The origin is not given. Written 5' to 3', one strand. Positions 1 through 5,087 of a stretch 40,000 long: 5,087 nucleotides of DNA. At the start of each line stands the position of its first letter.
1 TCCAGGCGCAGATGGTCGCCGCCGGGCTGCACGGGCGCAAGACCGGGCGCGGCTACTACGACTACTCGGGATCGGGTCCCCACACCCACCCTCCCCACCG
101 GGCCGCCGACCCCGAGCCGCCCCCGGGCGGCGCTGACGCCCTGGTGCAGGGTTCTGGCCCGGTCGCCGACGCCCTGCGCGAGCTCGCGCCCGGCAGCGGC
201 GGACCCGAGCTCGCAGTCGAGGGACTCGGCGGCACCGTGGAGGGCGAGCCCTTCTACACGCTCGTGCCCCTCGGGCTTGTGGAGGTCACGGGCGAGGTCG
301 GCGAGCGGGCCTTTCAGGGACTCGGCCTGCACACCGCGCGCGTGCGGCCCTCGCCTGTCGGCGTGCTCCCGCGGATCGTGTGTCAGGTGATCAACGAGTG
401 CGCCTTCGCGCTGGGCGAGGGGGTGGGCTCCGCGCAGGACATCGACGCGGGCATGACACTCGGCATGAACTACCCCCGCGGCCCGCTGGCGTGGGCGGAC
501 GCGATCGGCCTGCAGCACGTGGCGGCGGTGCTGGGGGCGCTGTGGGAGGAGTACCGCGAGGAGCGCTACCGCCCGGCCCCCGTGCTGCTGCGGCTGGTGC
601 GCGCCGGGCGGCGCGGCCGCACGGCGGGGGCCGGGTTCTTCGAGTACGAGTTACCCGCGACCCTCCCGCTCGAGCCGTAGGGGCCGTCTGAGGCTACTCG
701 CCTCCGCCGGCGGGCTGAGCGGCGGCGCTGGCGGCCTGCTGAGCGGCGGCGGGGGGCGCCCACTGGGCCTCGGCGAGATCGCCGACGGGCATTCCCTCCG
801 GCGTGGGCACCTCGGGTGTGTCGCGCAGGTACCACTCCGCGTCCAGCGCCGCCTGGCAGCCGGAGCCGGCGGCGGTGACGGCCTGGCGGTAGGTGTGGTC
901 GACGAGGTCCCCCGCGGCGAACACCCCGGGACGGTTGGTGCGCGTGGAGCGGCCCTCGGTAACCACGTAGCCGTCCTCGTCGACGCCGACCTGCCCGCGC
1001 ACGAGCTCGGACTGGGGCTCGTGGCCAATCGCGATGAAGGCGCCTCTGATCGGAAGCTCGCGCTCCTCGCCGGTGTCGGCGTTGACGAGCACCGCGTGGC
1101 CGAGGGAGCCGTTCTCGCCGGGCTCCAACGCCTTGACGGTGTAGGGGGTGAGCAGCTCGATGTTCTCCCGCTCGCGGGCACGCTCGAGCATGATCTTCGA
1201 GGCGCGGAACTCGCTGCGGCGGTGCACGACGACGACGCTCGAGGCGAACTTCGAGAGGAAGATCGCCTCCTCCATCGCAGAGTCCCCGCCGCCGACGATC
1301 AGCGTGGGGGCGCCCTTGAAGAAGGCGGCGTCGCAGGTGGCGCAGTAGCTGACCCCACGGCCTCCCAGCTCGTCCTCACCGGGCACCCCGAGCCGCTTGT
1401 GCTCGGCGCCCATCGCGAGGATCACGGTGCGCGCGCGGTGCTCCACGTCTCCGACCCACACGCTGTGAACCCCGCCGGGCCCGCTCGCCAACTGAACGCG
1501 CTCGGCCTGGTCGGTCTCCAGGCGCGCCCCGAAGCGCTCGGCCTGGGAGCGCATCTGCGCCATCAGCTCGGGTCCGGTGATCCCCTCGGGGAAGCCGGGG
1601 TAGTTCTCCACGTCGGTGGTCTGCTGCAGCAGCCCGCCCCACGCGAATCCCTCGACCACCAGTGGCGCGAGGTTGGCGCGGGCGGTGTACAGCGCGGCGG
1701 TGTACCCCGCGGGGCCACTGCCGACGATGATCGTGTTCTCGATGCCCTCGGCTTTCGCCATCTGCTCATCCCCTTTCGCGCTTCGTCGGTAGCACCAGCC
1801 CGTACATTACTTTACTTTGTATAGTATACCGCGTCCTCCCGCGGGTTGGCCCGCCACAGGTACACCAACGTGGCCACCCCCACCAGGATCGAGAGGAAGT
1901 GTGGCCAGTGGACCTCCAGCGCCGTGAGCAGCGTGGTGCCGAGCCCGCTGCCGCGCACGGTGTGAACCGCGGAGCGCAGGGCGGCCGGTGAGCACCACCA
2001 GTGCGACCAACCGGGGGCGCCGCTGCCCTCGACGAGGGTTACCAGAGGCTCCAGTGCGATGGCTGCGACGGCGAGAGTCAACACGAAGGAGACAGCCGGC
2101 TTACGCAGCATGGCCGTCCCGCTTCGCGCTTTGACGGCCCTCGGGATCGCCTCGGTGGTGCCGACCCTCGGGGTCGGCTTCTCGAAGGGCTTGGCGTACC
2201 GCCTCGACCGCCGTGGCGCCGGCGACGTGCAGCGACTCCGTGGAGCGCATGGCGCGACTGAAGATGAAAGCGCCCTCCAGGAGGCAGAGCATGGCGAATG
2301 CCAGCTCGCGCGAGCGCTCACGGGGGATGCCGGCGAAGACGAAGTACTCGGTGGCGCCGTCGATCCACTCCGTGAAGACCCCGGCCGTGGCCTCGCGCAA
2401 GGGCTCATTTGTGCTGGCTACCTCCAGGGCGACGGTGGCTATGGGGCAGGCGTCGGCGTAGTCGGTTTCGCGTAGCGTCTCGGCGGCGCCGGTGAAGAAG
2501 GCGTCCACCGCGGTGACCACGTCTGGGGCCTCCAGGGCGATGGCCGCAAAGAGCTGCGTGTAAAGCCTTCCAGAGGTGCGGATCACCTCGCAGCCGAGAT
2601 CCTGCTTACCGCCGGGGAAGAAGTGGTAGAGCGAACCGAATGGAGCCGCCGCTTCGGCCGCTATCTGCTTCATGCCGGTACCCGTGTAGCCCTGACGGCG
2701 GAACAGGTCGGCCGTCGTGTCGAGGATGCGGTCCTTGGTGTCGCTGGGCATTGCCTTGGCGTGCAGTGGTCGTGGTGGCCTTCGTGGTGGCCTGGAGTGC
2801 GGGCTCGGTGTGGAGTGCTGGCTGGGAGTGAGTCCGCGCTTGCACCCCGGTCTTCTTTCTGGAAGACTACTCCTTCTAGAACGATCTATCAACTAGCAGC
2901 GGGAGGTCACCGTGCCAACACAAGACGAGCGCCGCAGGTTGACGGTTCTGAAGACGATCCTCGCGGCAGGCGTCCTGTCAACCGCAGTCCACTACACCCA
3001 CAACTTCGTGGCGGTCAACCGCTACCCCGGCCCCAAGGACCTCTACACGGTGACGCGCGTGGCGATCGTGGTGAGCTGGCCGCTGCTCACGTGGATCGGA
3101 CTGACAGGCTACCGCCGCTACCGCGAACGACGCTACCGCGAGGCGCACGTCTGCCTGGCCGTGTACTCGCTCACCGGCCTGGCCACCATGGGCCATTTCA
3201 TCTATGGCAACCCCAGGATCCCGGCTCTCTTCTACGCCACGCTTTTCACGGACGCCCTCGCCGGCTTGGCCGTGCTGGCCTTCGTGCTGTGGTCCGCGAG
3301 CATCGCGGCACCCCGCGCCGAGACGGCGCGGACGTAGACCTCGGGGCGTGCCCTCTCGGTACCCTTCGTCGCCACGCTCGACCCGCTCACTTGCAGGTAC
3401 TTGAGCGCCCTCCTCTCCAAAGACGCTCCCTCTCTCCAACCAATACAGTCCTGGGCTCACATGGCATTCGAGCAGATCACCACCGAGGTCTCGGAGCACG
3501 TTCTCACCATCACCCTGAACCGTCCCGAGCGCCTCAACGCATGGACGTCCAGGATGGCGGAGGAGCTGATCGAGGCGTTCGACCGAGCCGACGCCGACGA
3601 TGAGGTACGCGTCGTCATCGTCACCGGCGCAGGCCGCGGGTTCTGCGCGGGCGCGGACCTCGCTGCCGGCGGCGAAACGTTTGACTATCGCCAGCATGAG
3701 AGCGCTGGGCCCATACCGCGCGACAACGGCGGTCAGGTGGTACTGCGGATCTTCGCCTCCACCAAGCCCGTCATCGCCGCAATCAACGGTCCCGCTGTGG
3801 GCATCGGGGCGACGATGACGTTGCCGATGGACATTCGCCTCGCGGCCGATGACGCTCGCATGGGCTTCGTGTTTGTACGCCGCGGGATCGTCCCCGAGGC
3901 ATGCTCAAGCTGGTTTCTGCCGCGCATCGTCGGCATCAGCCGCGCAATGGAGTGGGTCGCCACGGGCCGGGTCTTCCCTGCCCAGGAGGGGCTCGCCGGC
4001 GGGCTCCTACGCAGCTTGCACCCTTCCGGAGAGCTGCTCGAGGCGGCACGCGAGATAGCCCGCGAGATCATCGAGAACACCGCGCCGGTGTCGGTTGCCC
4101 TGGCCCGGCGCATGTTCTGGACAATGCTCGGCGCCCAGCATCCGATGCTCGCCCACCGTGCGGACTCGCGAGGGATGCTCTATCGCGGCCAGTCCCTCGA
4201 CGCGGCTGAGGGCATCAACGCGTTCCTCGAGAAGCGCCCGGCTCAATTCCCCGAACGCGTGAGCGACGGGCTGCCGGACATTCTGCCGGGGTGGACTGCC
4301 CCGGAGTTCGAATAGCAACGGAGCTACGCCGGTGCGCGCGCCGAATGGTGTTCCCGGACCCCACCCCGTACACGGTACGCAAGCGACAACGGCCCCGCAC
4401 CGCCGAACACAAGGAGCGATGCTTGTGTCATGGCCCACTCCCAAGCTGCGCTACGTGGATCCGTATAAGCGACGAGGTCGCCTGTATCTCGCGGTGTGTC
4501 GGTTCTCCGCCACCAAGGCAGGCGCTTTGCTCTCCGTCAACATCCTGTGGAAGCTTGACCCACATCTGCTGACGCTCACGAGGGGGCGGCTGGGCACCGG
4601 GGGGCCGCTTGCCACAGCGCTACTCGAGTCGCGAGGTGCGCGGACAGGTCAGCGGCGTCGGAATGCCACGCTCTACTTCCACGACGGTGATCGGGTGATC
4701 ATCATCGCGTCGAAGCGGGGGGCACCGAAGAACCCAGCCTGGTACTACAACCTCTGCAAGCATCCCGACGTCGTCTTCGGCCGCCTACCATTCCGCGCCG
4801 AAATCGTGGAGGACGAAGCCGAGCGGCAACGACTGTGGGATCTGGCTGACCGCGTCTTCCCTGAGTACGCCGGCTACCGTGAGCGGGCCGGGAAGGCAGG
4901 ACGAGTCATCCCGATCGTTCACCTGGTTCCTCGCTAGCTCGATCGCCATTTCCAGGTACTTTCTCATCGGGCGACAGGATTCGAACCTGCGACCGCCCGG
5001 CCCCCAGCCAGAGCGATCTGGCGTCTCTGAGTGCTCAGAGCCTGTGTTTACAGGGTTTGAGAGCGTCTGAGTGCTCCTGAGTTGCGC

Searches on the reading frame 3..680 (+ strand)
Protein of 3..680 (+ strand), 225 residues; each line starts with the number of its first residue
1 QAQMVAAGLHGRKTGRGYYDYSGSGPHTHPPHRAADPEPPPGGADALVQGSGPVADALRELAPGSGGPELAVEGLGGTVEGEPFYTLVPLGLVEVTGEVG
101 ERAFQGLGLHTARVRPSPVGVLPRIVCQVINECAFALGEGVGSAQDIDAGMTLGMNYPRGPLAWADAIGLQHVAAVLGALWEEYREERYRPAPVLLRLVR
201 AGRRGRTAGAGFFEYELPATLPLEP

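Call 10: search_protein_families(library=pfam, proteins=[window:3-680:+], max_evalue=0.001)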
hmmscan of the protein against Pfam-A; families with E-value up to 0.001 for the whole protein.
window:3-680:+ (225 aa): 1 family
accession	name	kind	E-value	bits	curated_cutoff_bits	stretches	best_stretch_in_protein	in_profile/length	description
PF00725.27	3HCDH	-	1.6e-24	86.7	22.1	1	122-215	4-97/97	3-hydroxyacyl-CoA dehydrogenase, C-terminal domain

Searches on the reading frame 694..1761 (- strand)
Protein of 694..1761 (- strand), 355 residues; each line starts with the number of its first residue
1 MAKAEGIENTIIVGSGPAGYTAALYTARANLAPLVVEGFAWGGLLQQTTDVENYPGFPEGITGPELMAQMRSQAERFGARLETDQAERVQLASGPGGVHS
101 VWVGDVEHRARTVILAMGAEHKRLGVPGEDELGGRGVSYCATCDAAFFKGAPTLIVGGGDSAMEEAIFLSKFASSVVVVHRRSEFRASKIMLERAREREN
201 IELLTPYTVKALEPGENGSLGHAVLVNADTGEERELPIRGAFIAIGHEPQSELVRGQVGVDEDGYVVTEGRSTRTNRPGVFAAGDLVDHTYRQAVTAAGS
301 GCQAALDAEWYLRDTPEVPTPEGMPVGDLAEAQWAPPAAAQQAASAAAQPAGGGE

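Call 10: search_protein_families(library=pfam, proteins=[window:694-1761:-], max_evalue=0.001)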
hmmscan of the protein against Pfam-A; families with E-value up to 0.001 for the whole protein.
window:694-1761:- (355 aa): 4 families
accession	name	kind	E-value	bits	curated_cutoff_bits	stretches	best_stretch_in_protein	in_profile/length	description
PF07992.20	Pyr_redox_2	-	7.1e-43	147.5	26.1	1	10-301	3-291/291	Pyridine nucleotide-disulphide oxidoreductase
PF13738.12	Pyr_redox_3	-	1.8e-17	64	30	1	67-284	84-305/305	Pyridine nucleotide-disulphide oxidoreductase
PF00070.33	Pyr_redox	-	2.1e-15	57.5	22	1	154-220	3-74/82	Pyridine nucleotide-disulphide oxidoreductase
PF01266.30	DAO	-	6.3e-05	23.1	27.9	0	64-124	149-209/353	FAD dependent oxidoreductase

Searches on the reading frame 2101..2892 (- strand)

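Call 10: search_protein_families(library=pfam, proteins=[window:2101-2892:-], max_evalue=0.001)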
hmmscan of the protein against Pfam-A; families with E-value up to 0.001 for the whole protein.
window:2101-2892:- (263 aa): 3 families
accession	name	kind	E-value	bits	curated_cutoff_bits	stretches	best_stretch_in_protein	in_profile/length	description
PF21993.1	TetR_C_13_2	-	5.4e-27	94.5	27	1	126-225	2-101/103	Transcriptional regulator LmrA/YxaF-like, C-terminal domain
PF00440.29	TetR_N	-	5.8e-10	39.2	24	1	56-99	1-43/47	Bacterial regulatory proteins, tetR family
PF16925.10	TetR_C_13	-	4.9e-07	30.5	27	1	129-224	5-105/109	Tetracyclin repressor-like, C-terminal domain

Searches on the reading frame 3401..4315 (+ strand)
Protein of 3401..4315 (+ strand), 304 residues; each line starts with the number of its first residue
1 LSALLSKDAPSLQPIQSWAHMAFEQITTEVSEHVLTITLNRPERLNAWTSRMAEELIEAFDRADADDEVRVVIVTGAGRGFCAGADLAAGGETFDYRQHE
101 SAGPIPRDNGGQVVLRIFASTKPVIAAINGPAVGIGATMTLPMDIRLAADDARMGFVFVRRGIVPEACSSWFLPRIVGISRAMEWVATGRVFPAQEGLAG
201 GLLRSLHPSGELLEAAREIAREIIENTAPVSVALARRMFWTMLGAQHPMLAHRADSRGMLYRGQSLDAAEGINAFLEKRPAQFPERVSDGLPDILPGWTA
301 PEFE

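Call 10: search_protein_families(library=pfam, proteins=[window:3401-4315:+], max_evalue=0.001)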
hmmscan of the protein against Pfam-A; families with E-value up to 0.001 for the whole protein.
window:3401-4315:+ (304 aa): 2 families
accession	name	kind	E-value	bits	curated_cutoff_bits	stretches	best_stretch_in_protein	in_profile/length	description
PF00378.25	ECH_1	-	6e-51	173.6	27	1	31-285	3-250/251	Enoyl-CoA hydratase/isomerase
PF16113.10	ECH_2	-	2.3e-26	93.5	27.2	1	36-234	3-199/335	Enoyl-CoA hydratase/isomerase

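Call 18: find_encoding_contigs(protein=window:3461-4315:+, flank=10000, max_places=10)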
Protein window:3461-4315:+ (284 aa): no gene with exactly this product is on record in the collection.
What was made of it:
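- Tried and rejected: An exact-protein look-up of the neighbouring enoyl-CoA hydratase to find the source genome found nothing on record (call 18).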

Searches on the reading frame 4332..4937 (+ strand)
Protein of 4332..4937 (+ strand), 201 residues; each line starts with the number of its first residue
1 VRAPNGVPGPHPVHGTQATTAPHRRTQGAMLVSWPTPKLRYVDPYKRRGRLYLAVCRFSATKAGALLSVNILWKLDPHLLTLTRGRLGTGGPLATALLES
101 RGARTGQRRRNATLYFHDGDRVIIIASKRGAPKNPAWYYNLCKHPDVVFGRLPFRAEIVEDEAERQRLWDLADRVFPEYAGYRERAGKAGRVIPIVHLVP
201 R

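Call 7: search_protein_families(library=pfam, proteins=[window:4332-4937:+], max_evalue=0.01)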
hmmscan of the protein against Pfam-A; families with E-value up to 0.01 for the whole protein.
window:4332-4937:+ (201 aa): 1 family
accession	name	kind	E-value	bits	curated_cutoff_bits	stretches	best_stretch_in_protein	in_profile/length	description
PF04075.20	F420H2_quin_red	-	3.9e-23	82.4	22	1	92-197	19-127/130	F420H(2)-dependent quinone reductase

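Call 29: find_homologous_proteins(query=window:4419-4937:+, max_evalue=1e-20)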
Query window:4419-4937:+ (172 aa): 2569 proteins with E <= 1e-20 among 2769 candidates; the best 120 are listed.
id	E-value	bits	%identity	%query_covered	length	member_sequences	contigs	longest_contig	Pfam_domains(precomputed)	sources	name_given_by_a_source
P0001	4.0e-99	347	93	97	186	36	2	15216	PF04075.21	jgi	jgi:deazaflavin-dependent oxidoreductase (nitroreductase family)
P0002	5.1e-99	347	93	97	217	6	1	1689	PF04075.21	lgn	-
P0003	2.1e-97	342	93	95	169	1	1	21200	PF04075.21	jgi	jgi:deazaflavin-dependent oxidoreductase (nitroreductase family)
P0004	4.2e-93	328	87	97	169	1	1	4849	PF04075.21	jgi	jgi:deazaflavin-dependent oxidoreductase (nitroreductase family)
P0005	1.7e-92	326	87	97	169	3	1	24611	PF04075.21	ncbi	ncbi:MAG: nitroreductase/quinone reductase family protein [Solirubrobacterales bacterium]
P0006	8.6e-92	323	88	97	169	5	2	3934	PF04075.21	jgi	jgi:deazaflavin-dependent oxidoreductase (nitroreductase family)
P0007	1.5e-91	323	85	96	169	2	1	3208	PF04075.21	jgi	jgi:deazaflavin-dependent oxidoreductase (nitroreductase family)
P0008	1.9e-91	322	87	97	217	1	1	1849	PF04075.21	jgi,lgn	jgi:deazaflavin-dependent nitroreductase family protein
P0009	2.7e-91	322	86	96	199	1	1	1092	PF04075.21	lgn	-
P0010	1.0e-90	320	86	97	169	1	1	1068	PF04075.21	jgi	jgi:deazaflavin-dependent oxidoreductase (nitroreductase family)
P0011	3.0e-90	318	87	95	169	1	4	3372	PF04075.21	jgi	jgi:deazaflavin-dependent oxidoreductase (nitroreductase family)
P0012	3.3e-90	318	87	95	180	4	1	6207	PF04075.21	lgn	-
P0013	4.8e-90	318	86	97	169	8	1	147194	PF04075.21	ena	-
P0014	6.2e-90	317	84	97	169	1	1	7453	PF04075.21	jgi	jgi:deazaflavin-dependent oxidoreductase (nitroreductase family)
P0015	6.7e-90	317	83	97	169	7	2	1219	PF04075.21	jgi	jgi:deazaflavin-dependent oxidoreductase (nitroreductase family)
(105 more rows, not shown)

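Call 30: find_encoding_contigs(protein=P0003, flank=10000, max_places=3)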
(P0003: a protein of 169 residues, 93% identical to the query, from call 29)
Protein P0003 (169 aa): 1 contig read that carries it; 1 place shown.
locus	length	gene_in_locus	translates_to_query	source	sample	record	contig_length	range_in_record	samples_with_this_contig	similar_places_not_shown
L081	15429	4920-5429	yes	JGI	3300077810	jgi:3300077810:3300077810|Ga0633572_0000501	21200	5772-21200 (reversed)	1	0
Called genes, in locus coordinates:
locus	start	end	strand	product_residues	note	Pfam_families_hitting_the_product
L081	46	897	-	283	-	PF00561:Abhydrolase_1, PF12697:Abhydrolase_6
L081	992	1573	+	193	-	PF00440:TetR_N, PF16925:TetR_C_13, PF21993:TetR_C_13_2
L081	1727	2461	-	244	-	-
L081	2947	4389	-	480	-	PF13231:PMT_2 (weak)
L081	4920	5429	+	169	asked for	PF04075:F420H2_quin_red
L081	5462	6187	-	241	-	-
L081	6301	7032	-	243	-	PF00753:Lactamase_B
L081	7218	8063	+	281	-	PF00892:EamA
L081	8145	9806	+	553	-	PF01510:Amidase_2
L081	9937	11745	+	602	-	PF03235:GmrSD_N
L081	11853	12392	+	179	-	PF00484:Pro_CA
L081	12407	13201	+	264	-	PF00797:Acetyltransf_2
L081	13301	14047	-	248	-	PF13302:Acetyltransf_3 (weak), PF00583:Acetyltransf_1, PF13673:Acetyltransf_10, PF13508:Acetyltransf_7, PF08445:FR47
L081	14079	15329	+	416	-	PF14333:DUF4389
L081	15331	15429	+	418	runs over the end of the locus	PF01435:Peptidase_M48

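Call 31: find_encoding_contigs(protein=P0001, flank=10000, max_places=3)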
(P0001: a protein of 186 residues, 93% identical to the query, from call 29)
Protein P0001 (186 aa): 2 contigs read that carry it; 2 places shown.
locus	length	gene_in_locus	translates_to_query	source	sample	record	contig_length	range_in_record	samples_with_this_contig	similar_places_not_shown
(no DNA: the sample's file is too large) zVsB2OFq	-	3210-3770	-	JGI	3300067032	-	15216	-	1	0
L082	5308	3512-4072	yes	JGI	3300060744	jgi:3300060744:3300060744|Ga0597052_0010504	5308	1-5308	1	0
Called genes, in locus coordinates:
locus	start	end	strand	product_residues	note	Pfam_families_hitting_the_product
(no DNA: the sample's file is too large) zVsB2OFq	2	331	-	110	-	?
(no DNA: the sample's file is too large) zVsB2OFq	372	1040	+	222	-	PF04264:YceI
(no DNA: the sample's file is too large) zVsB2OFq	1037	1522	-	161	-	PF22381:Staph_reg_Sar_Rot (weak), PF01047:MarR, PF12802:MarR_2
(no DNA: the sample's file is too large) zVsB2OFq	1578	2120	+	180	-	PF04264:YceI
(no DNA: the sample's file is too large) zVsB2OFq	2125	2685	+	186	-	PF02525:Flavodoxin_2, PF03358:FMN_red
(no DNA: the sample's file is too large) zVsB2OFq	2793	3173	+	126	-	-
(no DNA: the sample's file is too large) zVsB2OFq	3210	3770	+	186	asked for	PF04075:F420H2_quin_red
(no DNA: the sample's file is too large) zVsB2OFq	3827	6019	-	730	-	-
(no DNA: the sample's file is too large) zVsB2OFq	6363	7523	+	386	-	PF00089:Trypsin, PF13365:Trypsin_2 (weak)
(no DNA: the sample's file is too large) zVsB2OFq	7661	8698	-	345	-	-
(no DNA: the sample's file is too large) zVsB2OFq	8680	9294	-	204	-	PF13243:SQHop_cyclase_C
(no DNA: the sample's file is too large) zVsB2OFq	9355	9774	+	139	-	-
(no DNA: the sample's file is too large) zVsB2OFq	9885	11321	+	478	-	PF00282:Pyridoxal_deC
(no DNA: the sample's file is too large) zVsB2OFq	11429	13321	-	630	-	PF00324:AA_permease, PF13520:AA_permease_2, PF00582:Usp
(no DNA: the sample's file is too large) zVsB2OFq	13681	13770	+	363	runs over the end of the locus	PF00005:ABC_tran, PF08402:TOBE_2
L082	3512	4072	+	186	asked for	PF04075:F420H2_quin_red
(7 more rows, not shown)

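Call 32: find_encoding_contigs(protein=P0005, flank=10000, max_places=3)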
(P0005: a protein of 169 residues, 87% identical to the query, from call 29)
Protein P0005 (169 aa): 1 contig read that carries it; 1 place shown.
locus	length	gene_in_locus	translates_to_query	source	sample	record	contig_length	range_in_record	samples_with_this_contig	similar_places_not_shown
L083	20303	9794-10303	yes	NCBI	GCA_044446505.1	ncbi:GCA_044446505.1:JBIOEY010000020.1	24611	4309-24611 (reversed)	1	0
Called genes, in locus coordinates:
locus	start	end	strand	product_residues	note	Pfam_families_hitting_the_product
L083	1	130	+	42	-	PF07592:DDE_Tnp_ISAZ013 (weak)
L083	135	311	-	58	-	PF12728:HTH_17, PF13411:MerR_1 (weak)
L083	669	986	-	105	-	-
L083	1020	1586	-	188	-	PF13274:SocA_Panacea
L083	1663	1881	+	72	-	-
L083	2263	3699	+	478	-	-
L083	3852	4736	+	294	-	-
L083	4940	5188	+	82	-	-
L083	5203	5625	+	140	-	PF13470:PIN_3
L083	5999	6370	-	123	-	PF18367:Rv2175c_C (weak)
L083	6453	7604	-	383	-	PF00589:Phage_integrase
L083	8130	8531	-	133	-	PF01850:PIN (weak)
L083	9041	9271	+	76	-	PF04255:DUF433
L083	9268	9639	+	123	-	PF01927:Mut7-C (weak), PF18478:PIN_10, PF18480:DUF5615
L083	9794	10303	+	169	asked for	PF04075:F420H2_quin_red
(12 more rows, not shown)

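Call 39: search_protein_families(library=ncbifam, proteins=[window:4419-4937:+], max_evalue=0.001)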
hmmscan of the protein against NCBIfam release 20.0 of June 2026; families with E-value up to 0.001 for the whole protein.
window:4419-4937:+ (172 aa): 1 family
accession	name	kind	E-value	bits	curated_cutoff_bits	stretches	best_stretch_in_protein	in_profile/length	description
TIGR00026.1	hi_GC_TIGR00026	subfamily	7.4e-18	65.3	46.35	1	64-167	7-108/111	nitroreductase family deazaflavin-dependent oxidoreductase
